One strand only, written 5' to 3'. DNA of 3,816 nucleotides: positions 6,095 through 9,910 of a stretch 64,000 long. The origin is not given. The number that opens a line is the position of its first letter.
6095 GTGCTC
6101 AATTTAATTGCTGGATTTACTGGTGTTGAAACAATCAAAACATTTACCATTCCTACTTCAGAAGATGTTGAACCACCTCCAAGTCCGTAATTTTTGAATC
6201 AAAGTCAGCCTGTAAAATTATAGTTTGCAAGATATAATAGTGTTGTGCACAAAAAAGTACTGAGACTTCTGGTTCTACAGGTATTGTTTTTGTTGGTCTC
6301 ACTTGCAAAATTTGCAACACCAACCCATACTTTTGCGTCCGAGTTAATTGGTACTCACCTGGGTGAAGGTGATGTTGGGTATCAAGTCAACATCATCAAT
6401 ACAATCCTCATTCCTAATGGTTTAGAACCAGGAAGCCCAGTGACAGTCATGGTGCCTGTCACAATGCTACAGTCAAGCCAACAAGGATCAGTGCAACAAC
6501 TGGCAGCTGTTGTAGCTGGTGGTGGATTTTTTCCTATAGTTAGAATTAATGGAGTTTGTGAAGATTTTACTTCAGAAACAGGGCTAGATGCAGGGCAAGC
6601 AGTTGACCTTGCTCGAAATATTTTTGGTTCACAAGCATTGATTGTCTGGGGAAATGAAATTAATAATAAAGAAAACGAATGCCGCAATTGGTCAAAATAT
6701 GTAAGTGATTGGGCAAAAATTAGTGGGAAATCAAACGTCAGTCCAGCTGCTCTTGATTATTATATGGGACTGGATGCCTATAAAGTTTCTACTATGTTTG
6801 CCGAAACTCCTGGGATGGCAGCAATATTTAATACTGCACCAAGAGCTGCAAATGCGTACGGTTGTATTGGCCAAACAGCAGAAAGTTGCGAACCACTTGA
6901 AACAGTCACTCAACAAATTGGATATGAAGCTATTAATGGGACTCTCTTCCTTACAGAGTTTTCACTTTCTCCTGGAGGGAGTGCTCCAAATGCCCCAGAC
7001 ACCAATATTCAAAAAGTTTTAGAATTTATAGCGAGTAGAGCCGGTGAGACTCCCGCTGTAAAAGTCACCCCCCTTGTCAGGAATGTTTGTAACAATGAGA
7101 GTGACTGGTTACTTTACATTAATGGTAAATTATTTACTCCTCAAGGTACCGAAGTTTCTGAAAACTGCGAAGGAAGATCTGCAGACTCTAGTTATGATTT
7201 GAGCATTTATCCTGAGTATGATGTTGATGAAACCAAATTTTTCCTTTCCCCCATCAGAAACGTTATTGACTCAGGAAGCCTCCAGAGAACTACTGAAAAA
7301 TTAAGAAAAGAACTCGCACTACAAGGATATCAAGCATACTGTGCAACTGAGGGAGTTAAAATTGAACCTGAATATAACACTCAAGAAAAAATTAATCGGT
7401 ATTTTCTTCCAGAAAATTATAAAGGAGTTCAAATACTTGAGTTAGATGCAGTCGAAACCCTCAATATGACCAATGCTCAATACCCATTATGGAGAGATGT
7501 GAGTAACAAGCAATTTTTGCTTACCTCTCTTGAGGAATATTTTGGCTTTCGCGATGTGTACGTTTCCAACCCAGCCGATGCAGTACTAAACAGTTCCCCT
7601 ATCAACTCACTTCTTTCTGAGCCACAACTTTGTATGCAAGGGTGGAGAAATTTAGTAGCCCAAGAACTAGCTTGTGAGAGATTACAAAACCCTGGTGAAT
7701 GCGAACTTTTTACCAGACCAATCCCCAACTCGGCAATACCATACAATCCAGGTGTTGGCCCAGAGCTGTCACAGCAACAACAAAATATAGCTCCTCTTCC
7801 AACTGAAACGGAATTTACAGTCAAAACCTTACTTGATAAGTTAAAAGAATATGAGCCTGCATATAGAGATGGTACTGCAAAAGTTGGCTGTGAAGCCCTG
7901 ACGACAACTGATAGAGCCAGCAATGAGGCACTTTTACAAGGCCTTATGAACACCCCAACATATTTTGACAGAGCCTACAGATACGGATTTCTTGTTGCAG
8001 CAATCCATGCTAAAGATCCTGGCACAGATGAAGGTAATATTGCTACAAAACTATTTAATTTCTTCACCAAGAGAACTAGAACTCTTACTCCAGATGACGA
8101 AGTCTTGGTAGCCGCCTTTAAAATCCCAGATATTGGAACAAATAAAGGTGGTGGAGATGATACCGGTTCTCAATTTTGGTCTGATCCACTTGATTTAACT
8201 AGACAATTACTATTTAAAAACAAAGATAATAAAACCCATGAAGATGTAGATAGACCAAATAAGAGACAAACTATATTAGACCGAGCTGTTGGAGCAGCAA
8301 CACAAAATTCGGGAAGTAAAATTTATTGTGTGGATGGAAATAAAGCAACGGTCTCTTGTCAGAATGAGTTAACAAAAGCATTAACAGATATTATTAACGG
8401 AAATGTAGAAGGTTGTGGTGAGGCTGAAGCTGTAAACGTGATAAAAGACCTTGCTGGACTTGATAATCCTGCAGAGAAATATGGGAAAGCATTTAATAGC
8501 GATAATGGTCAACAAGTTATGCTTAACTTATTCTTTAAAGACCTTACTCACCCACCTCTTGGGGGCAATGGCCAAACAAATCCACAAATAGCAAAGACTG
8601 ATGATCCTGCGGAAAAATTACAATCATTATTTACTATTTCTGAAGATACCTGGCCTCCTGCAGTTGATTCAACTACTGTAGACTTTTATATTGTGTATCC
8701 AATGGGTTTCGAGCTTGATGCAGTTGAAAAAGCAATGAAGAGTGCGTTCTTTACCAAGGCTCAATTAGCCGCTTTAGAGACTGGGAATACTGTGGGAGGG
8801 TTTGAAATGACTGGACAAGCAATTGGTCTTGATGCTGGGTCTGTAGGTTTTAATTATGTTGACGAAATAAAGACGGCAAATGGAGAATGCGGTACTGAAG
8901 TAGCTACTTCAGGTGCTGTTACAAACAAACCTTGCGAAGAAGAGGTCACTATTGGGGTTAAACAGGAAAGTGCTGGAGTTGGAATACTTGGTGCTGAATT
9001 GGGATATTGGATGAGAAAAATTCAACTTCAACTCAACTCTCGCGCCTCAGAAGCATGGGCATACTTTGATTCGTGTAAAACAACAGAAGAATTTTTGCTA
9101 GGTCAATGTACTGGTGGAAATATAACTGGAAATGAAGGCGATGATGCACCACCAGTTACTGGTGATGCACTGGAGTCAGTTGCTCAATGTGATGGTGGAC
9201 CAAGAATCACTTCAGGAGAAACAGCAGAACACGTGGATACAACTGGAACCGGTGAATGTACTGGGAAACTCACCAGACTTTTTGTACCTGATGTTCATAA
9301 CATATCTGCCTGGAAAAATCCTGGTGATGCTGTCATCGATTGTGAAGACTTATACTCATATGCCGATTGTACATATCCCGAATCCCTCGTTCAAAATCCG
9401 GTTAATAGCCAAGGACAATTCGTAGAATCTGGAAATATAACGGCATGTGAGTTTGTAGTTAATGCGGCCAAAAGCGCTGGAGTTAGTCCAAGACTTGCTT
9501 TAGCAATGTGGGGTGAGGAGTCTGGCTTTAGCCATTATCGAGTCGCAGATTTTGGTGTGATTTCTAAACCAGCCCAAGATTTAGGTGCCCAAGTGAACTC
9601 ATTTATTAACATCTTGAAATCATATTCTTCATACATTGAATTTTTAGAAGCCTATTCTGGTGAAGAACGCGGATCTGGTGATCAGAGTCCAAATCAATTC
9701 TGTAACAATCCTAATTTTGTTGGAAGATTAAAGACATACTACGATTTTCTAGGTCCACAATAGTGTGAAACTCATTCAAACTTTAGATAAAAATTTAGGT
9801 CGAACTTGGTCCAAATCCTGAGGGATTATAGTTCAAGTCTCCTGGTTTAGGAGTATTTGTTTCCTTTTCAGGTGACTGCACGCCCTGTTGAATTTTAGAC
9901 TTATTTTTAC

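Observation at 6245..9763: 1172-aa Cys-rich secreted protein whose only recognisable part is a C-terminal PG-hydrolase-like ESG motif, directly after the pilin array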

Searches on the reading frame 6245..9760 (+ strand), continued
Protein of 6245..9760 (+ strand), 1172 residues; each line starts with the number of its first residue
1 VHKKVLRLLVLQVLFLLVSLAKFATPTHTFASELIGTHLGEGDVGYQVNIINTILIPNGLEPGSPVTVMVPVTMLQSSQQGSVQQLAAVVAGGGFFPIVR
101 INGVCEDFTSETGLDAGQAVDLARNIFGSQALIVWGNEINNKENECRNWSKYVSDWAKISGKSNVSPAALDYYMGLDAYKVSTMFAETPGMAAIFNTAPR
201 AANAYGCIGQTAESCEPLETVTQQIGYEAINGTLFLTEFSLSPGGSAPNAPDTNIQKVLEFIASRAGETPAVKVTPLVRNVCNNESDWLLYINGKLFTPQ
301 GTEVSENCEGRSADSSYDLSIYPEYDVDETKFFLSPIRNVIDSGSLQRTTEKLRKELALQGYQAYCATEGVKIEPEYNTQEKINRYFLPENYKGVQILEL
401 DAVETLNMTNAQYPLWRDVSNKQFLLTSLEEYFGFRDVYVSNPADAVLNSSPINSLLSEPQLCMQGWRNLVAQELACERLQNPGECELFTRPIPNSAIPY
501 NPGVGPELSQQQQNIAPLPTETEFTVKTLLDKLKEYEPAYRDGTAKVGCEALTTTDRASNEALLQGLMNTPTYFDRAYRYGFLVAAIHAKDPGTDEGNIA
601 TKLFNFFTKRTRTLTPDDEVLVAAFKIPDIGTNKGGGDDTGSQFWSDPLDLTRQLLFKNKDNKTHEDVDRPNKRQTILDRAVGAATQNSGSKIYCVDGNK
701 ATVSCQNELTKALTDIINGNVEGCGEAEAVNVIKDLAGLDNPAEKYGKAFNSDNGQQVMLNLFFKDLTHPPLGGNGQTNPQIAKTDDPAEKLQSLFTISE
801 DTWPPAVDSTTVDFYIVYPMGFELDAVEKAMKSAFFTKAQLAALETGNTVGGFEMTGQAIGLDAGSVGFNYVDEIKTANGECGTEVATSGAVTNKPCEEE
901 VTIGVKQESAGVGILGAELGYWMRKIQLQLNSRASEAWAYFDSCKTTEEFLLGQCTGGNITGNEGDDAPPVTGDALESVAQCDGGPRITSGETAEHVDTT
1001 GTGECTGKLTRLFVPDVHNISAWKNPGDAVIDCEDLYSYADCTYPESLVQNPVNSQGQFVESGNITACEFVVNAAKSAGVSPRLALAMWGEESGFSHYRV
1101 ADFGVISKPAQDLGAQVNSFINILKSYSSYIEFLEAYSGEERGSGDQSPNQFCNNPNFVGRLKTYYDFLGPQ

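Call 72: find_encoding_contigs(protein=P0038, flank=8000, max_places=1)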
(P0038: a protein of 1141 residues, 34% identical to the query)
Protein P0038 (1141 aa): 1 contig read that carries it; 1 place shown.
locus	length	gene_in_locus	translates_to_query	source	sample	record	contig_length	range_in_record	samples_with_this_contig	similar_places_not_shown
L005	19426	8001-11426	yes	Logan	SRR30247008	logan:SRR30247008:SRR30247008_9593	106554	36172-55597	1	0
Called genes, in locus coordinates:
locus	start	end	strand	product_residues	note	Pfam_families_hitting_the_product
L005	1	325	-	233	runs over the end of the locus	PF01255:Prenyltransf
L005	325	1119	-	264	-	PF00696:AA_kinase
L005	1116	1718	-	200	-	-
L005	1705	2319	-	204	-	PF00293:NUDIX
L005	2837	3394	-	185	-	PF07638:Sigma70_ECF (weak), PF04542:Sigma70_r2, PF08281:Sigma70_r4_2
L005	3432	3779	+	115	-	-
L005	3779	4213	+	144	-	-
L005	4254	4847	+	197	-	-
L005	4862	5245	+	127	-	PF18895:T4SS_pilin (weak)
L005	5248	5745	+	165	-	PF18895:T4SS_pilin (weak)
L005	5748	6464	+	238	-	-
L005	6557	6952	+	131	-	PF18895:T4SS_pilin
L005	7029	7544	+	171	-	PF18895:T4SS_pilin (weak)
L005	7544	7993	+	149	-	PF18895:T4SS_pilin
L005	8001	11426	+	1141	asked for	-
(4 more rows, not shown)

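Call 83: search_solved_structures(query=A3, max_evalue=1, show_alignments=0)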
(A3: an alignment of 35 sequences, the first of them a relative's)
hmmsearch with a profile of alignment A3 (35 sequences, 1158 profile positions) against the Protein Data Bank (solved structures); distinct sequences matched with E-value up to 1: 166 (the best 60 are shown).
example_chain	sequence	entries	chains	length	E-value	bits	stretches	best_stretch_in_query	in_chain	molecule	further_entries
5xuw_A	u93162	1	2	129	0.013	16.9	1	1057-1144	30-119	Lysozyme C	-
9vi7_A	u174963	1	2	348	0.023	16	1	1010-1092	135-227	lytic transglycosylase c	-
1inu_A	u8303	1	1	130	0.031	15.6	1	1056-1150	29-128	LYSOZYME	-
1gfu_A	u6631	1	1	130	0.041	15.2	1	1056-1150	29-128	LYSOZYME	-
9xch_A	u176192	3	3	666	0.049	15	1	897-1039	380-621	Ceg14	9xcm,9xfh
1tay_A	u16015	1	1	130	0.05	14.9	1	1056-1150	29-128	HUMAN LYSOZYME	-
1b7q_A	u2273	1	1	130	0.052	14.9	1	1051-1150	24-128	PROTEIN (LYSOZYME)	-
1gfv_A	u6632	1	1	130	0.065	14.5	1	1056-1150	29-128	LYSOZYME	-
1b5v_A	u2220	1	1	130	0.067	14.5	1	1056-1150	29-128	PROTEIN (LYSOZYME)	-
2eql_A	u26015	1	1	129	0.07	14.4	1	1057-1144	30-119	HORSE MILK LYSOZYME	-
1gbo_A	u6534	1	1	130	0.072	14.4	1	1056-1150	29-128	LYSOZYME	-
2hea_A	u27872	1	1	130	0.072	14.4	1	1056-1150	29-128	LYSOZYME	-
1ivm_A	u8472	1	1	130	0.082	14.2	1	1056-1142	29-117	lysozyme M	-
9sxc_A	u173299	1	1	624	0.095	14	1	897-1015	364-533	Dot/Icm secretion system substrate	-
1ouc_A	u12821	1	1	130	0.1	13.9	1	1056-1150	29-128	LYSOZYME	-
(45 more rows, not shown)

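Call 86: find_related_loci(query=A5, collection=genome_contigs, flank=4000)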
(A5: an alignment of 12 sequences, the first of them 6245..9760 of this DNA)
Query A5 (1172 aa) in genome_contigs; peptide patterns used: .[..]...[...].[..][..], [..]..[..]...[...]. (x = any residue, [..] = any of these).
89 stretches matched a pattern; 26 encode a relative of the query (tblastn E <= 1e-3); 24 distinct loci.
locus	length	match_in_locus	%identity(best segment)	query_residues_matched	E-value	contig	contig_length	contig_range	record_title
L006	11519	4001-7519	65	1-1172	0e+0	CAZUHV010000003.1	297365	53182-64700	MAG TPA_asm: uncultured Pseudomonadales bacterium isolate binchicken_co277_32 genome assembly, contig: NODE_70_length_29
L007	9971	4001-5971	74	296-963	0e+0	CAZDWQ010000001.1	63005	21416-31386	MAG TPA_asm: uncultured Pseudomonadales bacterium isolate SRP192515_co1_182 genome assembly, contig: NODE_313_length_630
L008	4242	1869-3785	74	317-955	0e+0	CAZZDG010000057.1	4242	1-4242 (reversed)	MAG TPA_asm: uncultured Pseudomonadales bacterium isolate binchicken_co321_113 genome assembly, contig: NODE_8850_length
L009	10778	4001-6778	42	8-963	0e+0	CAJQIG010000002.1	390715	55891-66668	uncultured Patescibacteria group bacterium isolate 0.2_20180412_Bin_MAXBIN_228_sub_1 genome assembly, contig: c_00000000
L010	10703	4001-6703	42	31-960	0e+0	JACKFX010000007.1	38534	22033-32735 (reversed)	MAG: Pseudomonadales bacterium isolate HK-STAS-PATE-16 HK-STAS-PATE-16_7, whole genome shotgun sequence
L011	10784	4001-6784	41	31-960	0e+0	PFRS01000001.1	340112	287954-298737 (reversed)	MAG: Candidatus Pacebacteria bacterium CG_4_9_14_0_2_um_filter_40_15 CG_4_9_14_0.2_um_filter_scaffold_0_c, whole genome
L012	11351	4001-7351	47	5-1122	0e+0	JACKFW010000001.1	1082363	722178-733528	MAG: Pseudomonadales bacterium isolate HK-STAS-PATE-15 HK-STAS-PATE-15_1, whole genome shotgun sequence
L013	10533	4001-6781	40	4-969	0e+0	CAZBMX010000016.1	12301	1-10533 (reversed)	MAG TPA_asm: uncultured Pseudomonadales bacterium isolate SRP192515_co1_124 genome assembly, contig: NODE_5054_length_12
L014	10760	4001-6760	40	3-958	0e+0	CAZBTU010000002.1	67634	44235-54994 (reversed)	MAG TPA_asm: uncultured Pseudomonadales bacterium isolate SRP286056_co2_100 genome assembly, contig: NODE_400_length_676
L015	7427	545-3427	38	1-961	0e+0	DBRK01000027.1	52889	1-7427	MAG TPA_asm: Patescibacteria group bacterium UBA1370 UBA1370_contig_4387, whole genome shotgun sequence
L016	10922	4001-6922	39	2-967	0e+0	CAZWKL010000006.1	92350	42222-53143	MAG TPA_asm: uncultured Pseudomonadales bacterium isolate binchicken_co173_42 genome assembly, contig: NODE_746_length_9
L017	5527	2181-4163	39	316-977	1e-133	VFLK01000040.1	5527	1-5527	MAG: Candidatus Paceibacterota bacterium isolate Bin_61_66 c_000004487515, whole genome shotgun sequence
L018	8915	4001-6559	41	316-1171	0e+0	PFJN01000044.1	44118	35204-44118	MAG: Candidatus Pacebacteria bacterium CG_4_10_14_3_um_filter_34_15 CG_4_10_14_3_um_filter_scaffold_257_c, whole genome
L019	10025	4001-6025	40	289-964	2e-148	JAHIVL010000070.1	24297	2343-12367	MAG: Patescibacteria group bacterium isolate MM_PC_MetaG.mb.79 MM_PC_MetaG.mb.79_k141_1277294, whole genome shotgun sequ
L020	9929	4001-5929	33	299-958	2e-102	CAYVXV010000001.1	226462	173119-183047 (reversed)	MAG TPA_asm: uncultured Pseudomonadales bacterium isolate SRP193661_co2_36 genome assembly, contig: NODE_18_length_22646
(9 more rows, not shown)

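Call 88: search_protein_families(library=phrogs, proteins=[window:6245-9760:+, P0050, P0085, P0098], max_evalue=0.01)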
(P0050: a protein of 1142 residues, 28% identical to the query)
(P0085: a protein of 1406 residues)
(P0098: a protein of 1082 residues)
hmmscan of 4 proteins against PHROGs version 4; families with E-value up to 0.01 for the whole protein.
window:6245-9760:+ (1172 aa): 0 families

P0050 (1142 aa): 0 families

P0085 (1406 aa): 0 families

P0098 (1082 aa): 0 families

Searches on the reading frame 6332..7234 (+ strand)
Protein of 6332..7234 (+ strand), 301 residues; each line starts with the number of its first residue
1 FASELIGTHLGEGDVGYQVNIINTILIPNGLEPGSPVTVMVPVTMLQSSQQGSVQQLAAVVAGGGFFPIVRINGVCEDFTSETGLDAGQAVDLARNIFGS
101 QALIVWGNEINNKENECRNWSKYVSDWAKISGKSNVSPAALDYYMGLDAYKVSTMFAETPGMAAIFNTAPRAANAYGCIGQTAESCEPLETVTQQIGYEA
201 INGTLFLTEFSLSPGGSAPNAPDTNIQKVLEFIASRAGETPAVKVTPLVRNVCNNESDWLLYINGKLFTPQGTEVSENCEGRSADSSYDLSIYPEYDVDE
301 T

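Call 91: search_protein_families(library=pfam, proteins=[window:6332-7234:+], max_evalue=1)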
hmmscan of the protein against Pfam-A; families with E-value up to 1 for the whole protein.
window:6332-7234:+ (301 aa): 0 families
